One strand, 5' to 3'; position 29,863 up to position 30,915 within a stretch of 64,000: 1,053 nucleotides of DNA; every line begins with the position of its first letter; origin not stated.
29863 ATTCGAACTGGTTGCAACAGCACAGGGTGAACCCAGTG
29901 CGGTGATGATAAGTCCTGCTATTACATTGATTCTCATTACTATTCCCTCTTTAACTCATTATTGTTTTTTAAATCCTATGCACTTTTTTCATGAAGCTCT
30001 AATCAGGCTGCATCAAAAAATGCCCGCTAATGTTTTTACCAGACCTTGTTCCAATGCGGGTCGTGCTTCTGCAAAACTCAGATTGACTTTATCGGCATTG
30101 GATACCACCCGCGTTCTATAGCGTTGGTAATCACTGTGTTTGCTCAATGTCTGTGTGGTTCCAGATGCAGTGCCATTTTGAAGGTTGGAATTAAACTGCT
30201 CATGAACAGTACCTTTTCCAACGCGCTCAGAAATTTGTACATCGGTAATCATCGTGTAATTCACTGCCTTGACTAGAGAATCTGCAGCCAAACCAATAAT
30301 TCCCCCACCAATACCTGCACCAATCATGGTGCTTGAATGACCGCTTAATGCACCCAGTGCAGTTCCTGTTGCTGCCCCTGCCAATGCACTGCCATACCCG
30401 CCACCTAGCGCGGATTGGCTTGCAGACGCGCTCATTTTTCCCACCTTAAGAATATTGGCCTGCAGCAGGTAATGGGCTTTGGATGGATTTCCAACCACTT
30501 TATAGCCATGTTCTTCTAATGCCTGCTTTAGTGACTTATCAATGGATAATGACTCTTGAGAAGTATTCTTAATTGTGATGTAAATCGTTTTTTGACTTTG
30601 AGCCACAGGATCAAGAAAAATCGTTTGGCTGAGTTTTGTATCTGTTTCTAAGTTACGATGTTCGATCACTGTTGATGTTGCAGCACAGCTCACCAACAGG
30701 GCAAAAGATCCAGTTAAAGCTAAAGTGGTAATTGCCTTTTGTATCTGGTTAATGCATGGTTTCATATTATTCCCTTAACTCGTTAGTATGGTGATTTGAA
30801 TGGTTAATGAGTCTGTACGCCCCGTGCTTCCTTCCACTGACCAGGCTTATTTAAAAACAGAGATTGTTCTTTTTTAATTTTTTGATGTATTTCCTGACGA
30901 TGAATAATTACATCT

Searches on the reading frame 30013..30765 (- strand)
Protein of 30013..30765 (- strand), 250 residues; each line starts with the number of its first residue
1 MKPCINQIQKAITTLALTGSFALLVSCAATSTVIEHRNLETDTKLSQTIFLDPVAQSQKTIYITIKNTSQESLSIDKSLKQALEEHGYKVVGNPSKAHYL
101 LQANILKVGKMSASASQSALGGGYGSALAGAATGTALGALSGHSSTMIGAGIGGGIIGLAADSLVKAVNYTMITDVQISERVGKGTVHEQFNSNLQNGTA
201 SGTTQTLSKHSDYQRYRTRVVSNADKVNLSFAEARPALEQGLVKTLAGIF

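Call 64: search_protein_families(library=pfam, proteins=[window:30013-30765:-], max_evalue=0.01)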
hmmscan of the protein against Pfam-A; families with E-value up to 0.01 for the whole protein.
window:30013-30765:- (250 aa): 2 families
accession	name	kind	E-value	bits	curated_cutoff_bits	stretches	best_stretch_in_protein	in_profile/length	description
PF05818.17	TraT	-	2.4e-75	253.4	31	1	38-250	1-214/214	Enterobacterial TraT complement resistance protein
PF25688.1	P22_gp7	-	0.0041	17.4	28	1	104-156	176-223/230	Bacteriophage P22 DNA ejection protein gp7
